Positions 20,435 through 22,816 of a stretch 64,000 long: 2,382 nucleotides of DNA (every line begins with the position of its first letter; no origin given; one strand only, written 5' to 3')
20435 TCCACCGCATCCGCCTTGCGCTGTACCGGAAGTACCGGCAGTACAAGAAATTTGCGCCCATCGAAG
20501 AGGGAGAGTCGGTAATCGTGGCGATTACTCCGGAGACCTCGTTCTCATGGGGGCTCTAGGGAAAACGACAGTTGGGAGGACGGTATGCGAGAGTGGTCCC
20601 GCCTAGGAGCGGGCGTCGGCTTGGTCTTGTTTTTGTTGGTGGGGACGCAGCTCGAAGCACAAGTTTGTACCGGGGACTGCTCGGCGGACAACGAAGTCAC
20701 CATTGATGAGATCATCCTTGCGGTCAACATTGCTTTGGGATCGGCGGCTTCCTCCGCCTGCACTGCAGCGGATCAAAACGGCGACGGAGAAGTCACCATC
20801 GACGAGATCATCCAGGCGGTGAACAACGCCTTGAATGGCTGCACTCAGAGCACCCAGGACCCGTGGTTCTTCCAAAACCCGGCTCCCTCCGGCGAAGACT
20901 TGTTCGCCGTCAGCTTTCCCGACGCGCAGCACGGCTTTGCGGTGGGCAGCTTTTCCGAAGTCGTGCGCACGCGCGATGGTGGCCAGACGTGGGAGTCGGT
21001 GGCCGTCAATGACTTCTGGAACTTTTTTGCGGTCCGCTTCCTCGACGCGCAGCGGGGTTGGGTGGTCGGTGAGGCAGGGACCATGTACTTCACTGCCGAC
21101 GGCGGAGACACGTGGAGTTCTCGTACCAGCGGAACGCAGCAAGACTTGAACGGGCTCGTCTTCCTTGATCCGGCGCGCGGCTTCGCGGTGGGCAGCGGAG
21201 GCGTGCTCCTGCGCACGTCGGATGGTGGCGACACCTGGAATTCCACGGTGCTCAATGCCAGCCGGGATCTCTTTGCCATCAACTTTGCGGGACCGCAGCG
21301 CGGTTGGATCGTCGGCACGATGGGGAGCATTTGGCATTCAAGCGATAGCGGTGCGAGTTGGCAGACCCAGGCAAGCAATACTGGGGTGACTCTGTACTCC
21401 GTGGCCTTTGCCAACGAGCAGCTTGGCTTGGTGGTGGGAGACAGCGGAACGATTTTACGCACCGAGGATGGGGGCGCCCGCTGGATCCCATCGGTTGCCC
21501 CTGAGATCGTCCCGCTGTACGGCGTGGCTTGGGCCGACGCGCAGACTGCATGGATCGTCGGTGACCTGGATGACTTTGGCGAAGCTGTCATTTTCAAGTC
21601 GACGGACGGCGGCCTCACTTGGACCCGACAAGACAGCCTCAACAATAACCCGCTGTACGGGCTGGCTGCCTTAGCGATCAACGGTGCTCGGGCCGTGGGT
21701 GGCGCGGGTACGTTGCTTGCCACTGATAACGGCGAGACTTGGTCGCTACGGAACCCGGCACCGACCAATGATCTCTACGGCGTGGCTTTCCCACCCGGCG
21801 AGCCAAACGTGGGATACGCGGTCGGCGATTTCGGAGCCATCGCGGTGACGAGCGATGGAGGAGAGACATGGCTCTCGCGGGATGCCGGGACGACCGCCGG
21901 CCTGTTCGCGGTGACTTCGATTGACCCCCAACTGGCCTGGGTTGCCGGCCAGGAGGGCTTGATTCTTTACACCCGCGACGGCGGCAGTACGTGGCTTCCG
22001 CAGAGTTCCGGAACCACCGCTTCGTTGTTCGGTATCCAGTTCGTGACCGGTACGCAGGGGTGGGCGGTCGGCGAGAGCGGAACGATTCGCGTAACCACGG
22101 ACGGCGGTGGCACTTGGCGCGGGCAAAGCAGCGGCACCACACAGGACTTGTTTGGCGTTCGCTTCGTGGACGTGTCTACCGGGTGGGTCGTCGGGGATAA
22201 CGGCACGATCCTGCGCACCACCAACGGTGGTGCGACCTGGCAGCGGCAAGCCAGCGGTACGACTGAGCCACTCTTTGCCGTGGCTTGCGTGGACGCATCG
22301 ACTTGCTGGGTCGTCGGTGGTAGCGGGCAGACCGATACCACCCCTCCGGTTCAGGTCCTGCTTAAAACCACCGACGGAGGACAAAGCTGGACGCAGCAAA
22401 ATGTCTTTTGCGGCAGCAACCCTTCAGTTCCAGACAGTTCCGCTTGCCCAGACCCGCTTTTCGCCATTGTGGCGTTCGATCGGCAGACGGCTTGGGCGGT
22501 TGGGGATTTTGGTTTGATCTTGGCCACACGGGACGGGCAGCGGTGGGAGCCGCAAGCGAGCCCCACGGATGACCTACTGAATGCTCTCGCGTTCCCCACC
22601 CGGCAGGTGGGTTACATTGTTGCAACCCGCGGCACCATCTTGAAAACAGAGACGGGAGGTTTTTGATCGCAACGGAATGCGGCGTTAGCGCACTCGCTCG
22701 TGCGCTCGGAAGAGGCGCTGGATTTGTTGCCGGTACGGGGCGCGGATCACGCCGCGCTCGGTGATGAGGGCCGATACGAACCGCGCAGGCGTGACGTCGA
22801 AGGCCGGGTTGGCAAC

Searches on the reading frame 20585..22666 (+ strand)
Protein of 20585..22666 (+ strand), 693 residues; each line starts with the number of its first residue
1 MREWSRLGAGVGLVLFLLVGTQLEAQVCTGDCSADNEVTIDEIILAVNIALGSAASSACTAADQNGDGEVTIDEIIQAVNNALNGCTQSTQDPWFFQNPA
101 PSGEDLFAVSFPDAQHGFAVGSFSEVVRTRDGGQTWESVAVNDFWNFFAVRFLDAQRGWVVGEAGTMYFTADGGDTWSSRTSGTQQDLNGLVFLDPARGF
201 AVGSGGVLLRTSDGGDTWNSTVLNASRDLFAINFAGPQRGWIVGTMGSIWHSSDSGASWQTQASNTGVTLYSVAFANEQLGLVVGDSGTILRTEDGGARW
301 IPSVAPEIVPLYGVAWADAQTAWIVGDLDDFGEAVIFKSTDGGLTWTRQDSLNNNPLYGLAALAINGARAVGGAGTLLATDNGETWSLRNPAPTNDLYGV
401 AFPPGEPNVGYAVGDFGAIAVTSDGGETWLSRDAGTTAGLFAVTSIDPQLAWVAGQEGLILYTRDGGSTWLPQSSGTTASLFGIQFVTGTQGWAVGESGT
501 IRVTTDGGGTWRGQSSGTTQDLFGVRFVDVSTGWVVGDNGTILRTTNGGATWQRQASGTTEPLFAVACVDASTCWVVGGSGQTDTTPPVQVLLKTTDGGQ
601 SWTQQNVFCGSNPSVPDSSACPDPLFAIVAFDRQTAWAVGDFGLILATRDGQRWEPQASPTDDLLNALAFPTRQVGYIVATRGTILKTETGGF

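Call 4: search_protein_families(library=pfam, proteins=[window:20585-22666:+], max_evalue=1)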
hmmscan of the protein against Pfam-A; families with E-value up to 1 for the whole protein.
window:20585-22666:+ (693 aa): 8 families
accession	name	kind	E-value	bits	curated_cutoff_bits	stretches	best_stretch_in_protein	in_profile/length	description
PF14870.12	PSII_BNR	-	6.7e-63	213.2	27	8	104-179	18-96/303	Photosynthesis system II assembly factor YCF48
PF15902.12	Sortilin-Vps10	-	2.3e-21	76.6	33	4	125-187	2-67/446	Sortilin, neurotensin receptor 3,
PF02012.26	BNR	-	4.7e-11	41.4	27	1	338-347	2-11/12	BNR/Asp-box repeat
PF19755.4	DUF6242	-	0.00022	21.6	29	0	157-218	154-217/217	Domain of unknown function (DUF6242)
PF00036.39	EF-hand_1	-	0.016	15.2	25.4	1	61-80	8-27/29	EF hand domain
PF13405.12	EF-hand_6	-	0.14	12.5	25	1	62-80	9-27/30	EF-hand domain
PF13202.12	EF-hand_5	-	0.18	11.8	25.9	1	61-76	7-22/25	EF hand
PF00404.24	Dockerin_1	-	0.33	11.6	22.9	1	30-71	2-45/57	Dockerin type I domain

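Call 10: search_protein_families(library=ncbifam, proteins=[window:20585-22666:+], max_evalue=1)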
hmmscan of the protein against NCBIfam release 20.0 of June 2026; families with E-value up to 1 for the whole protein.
window:20585-22666:+ (693 aa): 2 families
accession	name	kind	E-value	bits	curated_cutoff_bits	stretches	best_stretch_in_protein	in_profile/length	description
NF010237.0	PRK13684.1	equivalog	2.1e-64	217.7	326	6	85-179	23-123/334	photosynthesis system II assembly factor Ycf48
NF045728.1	glycosyl_F510_1955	equivalog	1.7e-30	106.1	175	4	208-362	74-226/246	F510_1955 family glycosylhydrolase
